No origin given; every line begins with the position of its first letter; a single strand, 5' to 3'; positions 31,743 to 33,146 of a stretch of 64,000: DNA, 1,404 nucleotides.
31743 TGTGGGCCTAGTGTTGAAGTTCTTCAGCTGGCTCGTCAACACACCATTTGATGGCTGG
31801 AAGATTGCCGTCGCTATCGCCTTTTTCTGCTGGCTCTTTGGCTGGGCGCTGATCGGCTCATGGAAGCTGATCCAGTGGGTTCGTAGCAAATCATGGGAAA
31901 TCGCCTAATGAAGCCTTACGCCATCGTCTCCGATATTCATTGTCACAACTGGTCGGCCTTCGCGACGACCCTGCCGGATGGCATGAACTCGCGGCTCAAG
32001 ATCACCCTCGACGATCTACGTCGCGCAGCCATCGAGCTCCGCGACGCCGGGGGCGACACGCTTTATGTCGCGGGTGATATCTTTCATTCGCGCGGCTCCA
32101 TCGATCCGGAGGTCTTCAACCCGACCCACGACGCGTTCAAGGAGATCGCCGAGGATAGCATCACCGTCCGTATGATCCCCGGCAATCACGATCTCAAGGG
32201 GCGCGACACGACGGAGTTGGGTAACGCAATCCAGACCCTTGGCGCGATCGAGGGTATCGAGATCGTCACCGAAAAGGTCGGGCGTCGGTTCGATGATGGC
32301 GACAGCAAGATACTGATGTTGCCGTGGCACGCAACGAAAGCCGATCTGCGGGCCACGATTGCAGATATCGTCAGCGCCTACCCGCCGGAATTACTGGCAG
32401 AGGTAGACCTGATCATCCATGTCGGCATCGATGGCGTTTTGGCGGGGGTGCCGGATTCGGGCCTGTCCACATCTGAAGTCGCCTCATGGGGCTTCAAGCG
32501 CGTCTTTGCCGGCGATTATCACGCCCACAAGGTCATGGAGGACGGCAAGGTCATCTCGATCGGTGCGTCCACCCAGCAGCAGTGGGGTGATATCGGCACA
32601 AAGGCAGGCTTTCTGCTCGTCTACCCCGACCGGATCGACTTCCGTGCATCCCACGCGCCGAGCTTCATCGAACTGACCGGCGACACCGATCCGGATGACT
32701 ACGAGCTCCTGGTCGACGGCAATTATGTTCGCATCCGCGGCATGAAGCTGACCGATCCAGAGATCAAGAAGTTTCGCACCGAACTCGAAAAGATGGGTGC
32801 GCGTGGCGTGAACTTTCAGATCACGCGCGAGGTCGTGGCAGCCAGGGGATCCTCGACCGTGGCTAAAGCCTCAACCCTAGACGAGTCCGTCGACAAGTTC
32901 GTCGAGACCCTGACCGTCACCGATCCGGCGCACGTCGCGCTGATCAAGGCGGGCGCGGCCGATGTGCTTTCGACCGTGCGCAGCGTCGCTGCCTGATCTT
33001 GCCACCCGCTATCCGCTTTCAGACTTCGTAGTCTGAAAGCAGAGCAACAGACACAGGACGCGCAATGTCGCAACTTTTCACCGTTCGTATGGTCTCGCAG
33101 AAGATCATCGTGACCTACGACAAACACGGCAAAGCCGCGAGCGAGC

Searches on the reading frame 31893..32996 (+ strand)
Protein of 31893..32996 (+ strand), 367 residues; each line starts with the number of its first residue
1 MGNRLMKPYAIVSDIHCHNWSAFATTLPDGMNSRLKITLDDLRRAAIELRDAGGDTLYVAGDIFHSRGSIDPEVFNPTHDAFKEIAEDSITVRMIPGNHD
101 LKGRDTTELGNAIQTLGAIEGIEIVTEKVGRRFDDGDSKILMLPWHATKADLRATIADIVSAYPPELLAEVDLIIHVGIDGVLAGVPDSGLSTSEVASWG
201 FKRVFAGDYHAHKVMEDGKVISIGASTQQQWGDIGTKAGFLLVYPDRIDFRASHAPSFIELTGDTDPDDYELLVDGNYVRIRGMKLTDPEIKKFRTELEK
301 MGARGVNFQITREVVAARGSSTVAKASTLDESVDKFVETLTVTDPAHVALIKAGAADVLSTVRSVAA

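Call 15: search_protein_families(library=phrogs, proteins=[window:31893-32996:+], max_evalue=0.00001)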
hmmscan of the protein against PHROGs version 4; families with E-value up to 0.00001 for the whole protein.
window:31893-32996:+ (367 aa): 3 families
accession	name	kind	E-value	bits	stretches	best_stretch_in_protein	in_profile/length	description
phrog_100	-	DNA, RNA and nucleotide metabolism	7.8e-57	194.4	1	6-343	28-357/989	SbcD-like subunit of palindrome specific endonuclease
phrog_34949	-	unknown function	1.4e-44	153.6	1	7-240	3-232/243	-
phrog_1649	-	other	6e-08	32.7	1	10-109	39-113/308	metallo-phosphoesterase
